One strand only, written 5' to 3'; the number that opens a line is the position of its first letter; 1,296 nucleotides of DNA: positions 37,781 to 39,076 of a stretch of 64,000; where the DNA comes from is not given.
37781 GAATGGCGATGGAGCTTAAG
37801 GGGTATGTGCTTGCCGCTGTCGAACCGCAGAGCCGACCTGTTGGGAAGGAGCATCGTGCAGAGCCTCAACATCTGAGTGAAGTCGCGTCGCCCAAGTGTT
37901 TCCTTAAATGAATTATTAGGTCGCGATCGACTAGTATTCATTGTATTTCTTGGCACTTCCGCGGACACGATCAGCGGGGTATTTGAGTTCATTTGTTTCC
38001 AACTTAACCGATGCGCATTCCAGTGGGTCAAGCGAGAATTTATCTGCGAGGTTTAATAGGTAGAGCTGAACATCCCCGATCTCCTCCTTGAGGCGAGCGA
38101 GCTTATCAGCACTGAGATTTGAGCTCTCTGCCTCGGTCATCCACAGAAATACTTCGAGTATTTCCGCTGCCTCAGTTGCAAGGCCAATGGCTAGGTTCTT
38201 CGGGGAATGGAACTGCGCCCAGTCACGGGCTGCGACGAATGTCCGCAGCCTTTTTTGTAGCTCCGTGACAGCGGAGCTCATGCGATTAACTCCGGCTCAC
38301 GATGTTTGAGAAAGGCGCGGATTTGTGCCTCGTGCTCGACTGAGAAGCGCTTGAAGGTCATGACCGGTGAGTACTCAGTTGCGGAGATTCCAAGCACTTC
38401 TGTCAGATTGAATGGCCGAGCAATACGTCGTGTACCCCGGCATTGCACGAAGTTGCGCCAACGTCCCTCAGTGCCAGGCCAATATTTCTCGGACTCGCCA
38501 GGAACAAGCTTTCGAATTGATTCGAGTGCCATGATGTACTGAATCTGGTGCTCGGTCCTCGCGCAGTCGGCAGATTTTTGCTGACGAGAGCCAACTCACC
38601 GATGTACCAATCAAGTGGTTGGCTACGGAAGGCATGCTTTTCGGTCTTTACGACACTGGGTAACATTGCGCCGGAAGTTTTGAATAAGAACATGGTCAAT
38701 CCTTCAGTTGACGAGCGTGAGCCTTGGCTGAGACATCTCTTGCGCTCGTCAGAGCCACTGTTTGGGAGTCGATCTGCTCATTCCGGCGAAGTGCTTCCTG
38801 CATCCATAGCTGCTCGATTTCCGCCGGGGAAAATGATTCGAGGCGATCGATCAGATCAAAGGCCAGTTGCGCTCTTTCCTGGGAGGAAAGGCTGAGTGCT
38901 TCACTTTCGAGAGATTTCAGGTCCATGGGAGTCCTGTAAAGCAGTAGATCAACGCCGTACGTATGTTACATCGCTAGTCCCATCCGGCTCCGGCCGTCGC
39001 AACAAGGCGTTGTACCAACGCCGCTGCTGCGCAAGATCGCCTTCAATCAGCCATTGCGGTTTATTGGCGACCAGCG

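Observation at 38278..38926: Antitoxin-like gene, unknown 138-aa gene and MazG-like NTP pyrophosphohydrolase form a translationally coupled cassette reminiscent of mazE-mazF-mazG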

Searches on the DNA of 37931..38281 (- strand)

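Call 89: search_with_rna_model(model_id=R1, sources=[L001, L007, L017, L018, L020, L021, L029, L033, L034, L035, L036, L037, L038, L039, L040, L042, L043, L044, L046, L047, L048, L050, L051, L053, L054, L055, L059, L060, L067, L068, L071, L072], max_evalue=1)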
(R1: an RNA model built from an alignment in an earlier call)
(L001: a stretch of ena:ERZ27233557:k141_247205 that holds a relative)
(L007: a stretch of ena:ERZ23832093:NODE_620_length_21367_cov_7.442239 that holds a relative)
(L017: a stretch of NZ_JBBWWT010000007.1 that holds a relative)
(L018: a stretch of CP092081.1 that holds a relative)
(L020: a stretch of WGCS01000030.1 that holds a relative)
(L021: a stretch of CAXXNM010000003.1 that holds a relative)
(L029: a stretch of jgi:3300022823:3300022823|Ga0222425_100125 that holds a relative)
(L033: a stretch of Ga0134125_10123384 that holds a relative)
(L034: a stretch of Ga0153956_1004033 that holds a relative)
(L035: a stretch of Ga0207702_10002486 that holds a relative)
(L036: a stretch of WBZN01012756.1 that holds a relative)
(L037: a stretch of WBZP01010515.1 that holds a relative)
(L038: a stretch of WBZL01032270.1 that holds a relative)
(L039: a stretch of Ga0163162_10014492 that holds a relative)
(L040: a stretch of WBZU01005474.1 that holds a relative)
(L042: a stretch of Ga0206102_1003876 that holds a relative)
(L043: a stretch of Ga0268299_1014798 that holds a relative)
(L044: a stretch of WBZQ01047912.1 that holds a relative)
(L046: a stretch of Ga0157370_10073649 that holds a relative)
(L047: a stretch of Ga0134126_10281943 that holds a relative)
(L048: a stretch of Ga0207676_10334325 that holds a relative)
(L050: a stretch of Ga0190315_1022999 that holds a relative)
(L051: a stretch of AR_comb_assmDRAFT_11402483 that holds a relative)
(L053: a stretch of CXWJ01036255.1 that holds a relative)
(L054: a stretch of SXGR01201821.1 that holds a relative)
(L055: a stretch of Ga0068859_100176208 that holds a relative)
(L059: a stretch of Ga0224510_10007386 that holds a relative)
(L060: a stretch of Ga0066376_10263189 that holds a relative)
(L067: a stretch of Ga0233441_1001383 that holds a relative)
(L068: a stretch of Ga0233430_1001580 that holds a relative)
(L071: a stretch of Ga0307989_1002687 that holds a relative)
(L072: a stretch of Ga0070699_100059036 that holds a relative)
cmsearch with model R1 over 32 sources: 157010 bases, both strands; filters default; matches with E-value up to 1: 33.
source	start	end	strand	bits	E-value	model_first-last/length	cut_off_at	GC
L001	1902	1961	+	77.2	8e-16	1-68/68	no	0.57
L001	6688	6765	+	75.8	1.7e-15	1-68/68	no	0.59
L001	3737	3814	+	74.9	2.8e-15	1-68/68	no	0.6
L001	2413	2490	+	73.2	7.3e-15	1-68/68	no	0.6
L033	842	904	+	69.8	4.9e-14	1-68/68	no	0.6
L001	3191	3250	+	69.6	5.3e-14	1-68/68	no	0.52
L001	4497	4559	+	68.9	8e-14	1-68/68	no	0.59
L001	1041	1096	+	64.9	7.5e-13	1-68/68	no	0.54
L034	2906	2965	+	62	3.6e-12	1-68/68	no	0.55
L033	2479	2534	+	59.9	1.2e-11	1-68/68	no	0.59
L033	1710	1766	+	58.1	3.1e-11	1-68/68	no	0.61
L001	5229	5309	+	57.9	3.5e-11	1-68/68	no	0.58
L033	489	545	+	57.6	4.2e-11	1-68/68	no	0.63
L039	1902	1991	+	57.6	4.3e-11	1-68/68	no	0.59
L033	69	125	+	57.3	4.8e-11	1-68/68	no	0.6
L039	1019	1108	+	56.6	7.3e-11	1-68/68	no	0.6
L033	2824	2880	+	56.2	9.1e-11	1-68/68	no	0.53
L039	1378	1467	+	55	1.8e-10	1-68/68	no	0.57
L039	2296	2387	+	52.4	7.5e-10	1-68/68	no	0.59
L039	5475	5564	+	51.1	1.5e-09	1-68/68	no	0.6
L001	6184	6246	+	49.4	3.9e-09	1-68/68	no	0.68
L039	4827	4917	+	43.4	1.1e-07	1-68/68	no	0.6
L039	3813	3902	+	34.8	1.4e-05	1-68/68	no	0.56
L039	3194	3287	+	30.8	0.00012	1-68/68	no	0.6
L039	4206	4295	+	30.4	0.00015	1-68/68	no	0.6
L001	3191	3250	-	25.5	0.0024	1-68/68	no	0.52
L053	3761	3823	+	24.3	0.0046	1-68/68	no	0.56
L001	3737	3814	-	20.7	0.034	1-68/68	no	0.6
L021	3894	3980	+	18.1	0.14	1-68/68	no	0.55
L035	2226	2273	+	17.6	0.19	1-68/68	no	0.52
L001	6688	6765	-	17.4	0.21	1-68/68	no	0.59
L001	1902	1961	-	16.4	0.36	1-68/68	no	0.57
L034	3771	3830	+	14.9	0.83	1-68/68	no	0.65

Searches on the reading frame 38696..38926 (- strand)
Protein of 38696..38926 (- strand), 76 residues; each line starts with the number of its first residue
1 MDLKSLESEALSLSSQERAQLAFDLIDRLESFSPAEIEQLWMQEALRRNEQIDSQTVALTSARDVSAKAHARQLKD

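Call 4: search_protein_families(library=pfam, proteins=[window:38696-38926:-], max_evalue=0.1)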
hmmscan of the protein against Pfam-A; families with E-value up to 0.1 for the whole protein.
window:38696-38926:- (76 aa): 1 family
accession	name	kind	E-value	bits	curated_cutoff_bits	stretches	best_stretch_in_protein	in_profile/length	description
PF09720.15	Unstab_antitox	-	2.3e-09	37.6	23.3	1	12-65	1-54/54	Putative addiction module component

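Call 6: search_protein_families(library=ncbifam, proteins=[window:38696-38926:-], max_evalue=0.1)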
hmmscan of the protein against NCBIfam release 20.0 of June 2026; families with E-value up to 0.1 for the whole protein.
window:38696-38926:- (76 aa): 1 family
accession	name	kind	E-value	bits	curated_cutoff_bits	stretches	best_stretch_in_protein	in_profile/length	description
TIGR02574.1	stabl_TIGR02574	hypoth_equivalog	0.00042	20.2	31.9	1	9-67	1-60/65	putative addiction module component, TIGR02574 family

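Call 39: search_protein_families(library=padloc, proteins=[window:38696-38926:-], max_evalue=0.1)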
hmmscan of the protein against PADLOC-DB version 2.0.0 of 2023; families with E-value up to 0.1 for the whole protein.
window:38696-38926:- (76 aa): 0 families

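Call 40: search_protein_families(library=phrogs, proteins=[window:38696-38926:-], max_evalue=0.1)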
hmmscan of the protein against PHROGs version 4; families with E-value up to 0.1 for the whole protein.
window:38696-38926:- (76 aa): 0 families

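Call 45: find_homologous_proteins(query=window:38696-38926:-, max_evalue=0.001)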
Query window:38696-38926:- (76 aa): 18 proteins with E <= 0.001 among 18 candidates.
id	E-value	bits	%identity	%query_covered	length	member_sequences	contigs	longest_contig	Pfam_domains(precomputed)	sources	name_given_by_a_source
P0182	1.4e-34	134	93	100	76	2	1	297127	PF09720.16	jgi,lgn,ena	jgi:hypothetical protein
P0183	2.8e-26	108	82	93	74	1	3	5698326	PF09720.16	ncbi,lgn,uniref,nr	ncbi:addiction module protein [Dyella nitratireducens]|uniref:Addiction module antitoxin RelB n=1 Ta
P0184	4.5e-24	101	79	93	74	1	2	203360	PF09720.16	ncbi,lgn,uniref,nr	ncbi:addiction module protein [Dyella flagellata]|uniref:Addiction module antitoxin RelB n=1 Tax=Dye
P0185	1.9e-23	99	77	93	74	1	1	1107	PF09720.16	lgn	-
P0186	3.5e-23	98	79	93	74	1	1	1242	PF09720.16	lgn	-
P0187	1.2e-22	97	76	93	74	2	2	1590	PF09720.16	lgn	-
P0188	1.5e-22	96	76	93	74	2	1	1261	PF09720.16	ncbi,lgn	-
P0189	1.8e-22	96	73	93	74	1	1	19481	PF09720.16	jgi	jgi:hypothetical protein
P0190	1.1e-21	94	75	93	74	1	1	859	PF09720.16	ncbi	-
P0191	4.7e-21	92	72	93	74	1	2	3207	PF09720.16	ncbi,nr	ncbi:MAG: addiction module protein [Ktedonobacteraceae bacterium]|nr:addiction module protein [Ktedo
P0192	5.9e-21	91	75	93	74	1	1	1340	PF09720.16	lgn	-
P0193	1.1e-20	91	70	93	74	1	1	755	PF09720.16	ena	-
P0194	1.1e-20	91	73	93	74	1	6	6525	PF09720.16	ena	-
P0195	1.4e-19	87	69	93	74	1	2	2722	PF09720.16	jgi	jgi:hypothetical protein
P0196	3.5e-19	86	69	93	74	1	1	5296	PF09720.16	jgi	jgi:uncharacterized protein YaeQ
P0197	2.4e-18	83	68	91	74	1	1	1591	PF09720.16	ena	-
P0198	3.1e-18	83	71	91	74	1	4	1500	PF09720.16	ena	-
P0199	3.3e-18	83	68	93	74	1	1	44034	PF09720.16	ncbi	-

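Call 47: find_encoding_contigs(protein=P0183, flank=3000, max_places=2)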
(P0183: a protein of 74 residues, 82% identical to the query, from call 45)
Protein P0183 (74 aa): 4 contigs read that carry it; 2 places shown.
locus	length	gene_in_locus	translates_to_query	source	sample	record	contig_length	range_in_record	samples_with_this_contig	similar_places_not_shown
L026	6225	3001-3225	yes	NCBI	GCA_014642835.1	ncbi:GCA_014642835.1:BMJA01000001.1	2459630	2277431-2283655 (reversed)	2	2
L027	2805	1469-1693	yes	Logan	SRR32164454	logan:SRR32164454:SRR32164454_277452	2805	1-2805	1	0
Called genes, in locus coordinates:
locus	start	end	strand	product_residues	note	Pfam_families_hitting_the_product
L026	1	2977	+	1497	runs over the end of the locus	PF00270:DEAD, PF04851:ResIII (weak), PF00271:Helicase_C, PF22590:Cas3-like_C_2, PF19306:WHD_Lhr, PF08494:DEAD_assoc, PF23235:WHD_3rd_Lhr, PF23234:WHD_4th_Lhr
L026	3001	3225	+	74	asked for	PF09720:Unstab_antitox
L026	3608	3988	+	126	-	PF00903:Glyoxalase (weak), PF18029:Glyoxalase_6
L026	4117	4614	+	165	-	PF06271:RDD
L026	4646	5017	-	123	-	PF12680:SnoaL_2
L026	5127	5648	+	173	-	PF01872:RibD_C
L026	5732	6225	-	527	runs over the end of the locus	PF00450:Peptidase_S10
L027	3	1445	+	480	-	?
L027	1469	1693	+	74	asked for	PF09720:Unstab_antitox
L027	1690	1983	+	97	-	-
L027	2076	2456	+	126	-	PF00903:Glyoxalase (weak), PF18029:Glyoxalase_6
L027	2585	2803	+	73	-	?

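Call 48: find_encoding_contigs(protein=P0182, flank=10000, max_places=2)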
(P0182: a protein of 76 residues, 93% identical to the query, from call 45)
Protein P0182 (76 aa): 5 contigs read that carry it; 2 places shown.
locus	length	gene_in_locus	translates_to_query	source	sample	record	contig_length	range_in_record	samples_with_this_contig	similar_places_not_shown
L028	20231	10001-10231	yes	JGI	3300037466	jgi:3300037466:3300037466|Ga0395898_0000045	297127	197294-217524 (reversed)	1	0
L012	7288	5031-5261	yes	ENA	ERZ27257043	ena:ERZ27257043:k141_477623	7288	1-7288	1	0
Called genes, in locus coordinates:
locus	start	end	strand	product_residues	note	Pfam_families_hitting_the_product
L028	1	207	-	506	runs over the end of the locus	PF00083:Sugar_tr, PF06609:TRI12, PF07690:MFS_1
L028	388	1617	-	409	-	PF25917:BSH_RND, PF25919:BSH_CusB (weak), PF25973:BSH_CzcB (weak), PF25997:BSH_YhbJ (faint), PF25881:HH_YBHG (weak), PF25885:HH_EMRA, PF25963:Beta-barrel_AAEA (weak)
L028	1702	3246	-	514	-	PF02321:OEP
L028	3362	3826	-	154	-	PF12802:MarR_2, PF01047:MarR, PF13463:HTH_27 (weak)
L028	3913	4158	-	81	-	-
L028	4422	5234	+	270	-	PF00165:HTH_AraC (faint), PF12833:HTH_18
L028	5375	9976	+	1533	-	PF00270:DEAD, PF04851:ResIII (weak), PF00271:Helicase_C, PF22590:Cas3-like_C_2, PF19306:WHD_Lhr, PF08494:DEAD_assoc, PF23235:WHD_3rd_Lhr, PF23234:WHD_4th_Lhr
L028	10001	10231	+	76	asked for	PF09720:Unstab_antitox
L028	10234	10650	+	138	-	-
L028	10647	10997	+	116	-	PF12643:MazG-like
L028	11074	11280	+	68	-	-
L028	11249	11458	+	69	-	PF09720:Unstab_antitox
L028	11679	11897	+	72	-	-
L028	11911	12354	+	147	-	-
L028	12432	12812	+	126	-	PF18029:Glyoxalase_6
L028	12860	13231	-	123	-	PF07366:SnoaL (weak), PF12680:SnoaL_2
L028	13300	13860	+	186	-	PF01872:RibD_C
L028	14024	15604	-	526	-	PF00450:Peptidase_S10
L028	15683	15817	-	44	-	-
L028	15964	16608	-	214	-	PF01081:Aldolase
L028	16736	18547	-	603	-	PF00920:ILVD_EDD_N, PF24877:ILV_EDD_C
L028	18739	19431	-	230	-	PF01182:Glucosamine_iso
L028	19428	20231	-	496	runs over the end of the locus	PF00479:G6PD_N, PF02781:G6PD_C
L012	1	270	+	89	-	?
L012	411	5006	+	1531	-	PF00270:DEAD, PF04851:ResIII (weak), PF00271:Helicase_C, PF22590:Cas3-like_C_2, PF19306:WHD_Lhr, PF08494:DEAD_assoc, PF23235:WHD_3rd_Lhr, PF23234:WHD_4th_Lhr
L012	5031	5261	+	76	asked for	PF09720:Unstab_antitox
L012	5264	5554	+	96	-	-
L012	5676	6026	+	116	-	PF12643:MazG-like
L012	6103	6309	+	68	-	-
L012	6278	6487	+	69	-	PF09720:Unstab_antitox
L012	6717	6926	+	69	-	-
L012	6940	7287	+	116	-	?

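Call 50: search_protein_families(library=pfam, proteins=[L027:1690-1983:+, L028:10234-10650:+, L028:11074-11280:+, L028:11679-11897:+, L028:11458-11760:+], max_evalue=0.1)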
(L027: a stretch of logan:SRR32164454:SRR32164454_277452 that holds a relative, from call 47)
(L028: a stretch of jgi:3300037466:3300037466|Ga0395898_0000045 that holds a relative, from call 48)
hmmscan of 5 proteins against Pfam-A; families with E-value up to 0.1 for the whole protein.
L027:1690-1983:+ (97 aa): 1 family
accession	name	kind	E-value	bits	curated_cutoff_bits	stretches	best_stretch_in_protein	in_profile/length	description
PF05016.21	ParE_toxin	-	0.00012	23.1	23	1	6-89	4-88/89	ParE toxin of type II toxin-antitoxin system, parDE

L028:10234-10650:+ (138 aa): 0 families

L028:11074-11280:+ (68 aa): 0 families

L028:11679-11897:+ (72 aa): 0 families

L028:11458-11760:+ (101 aa): 1 family
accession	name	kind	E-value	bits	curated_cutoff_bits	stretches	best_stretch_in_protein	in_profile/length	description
PF05016.21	ParE_toxin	-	0.043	14.8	23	1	4-52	1-48/89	ParE toxin of type II toxin-antitoxin system, parDE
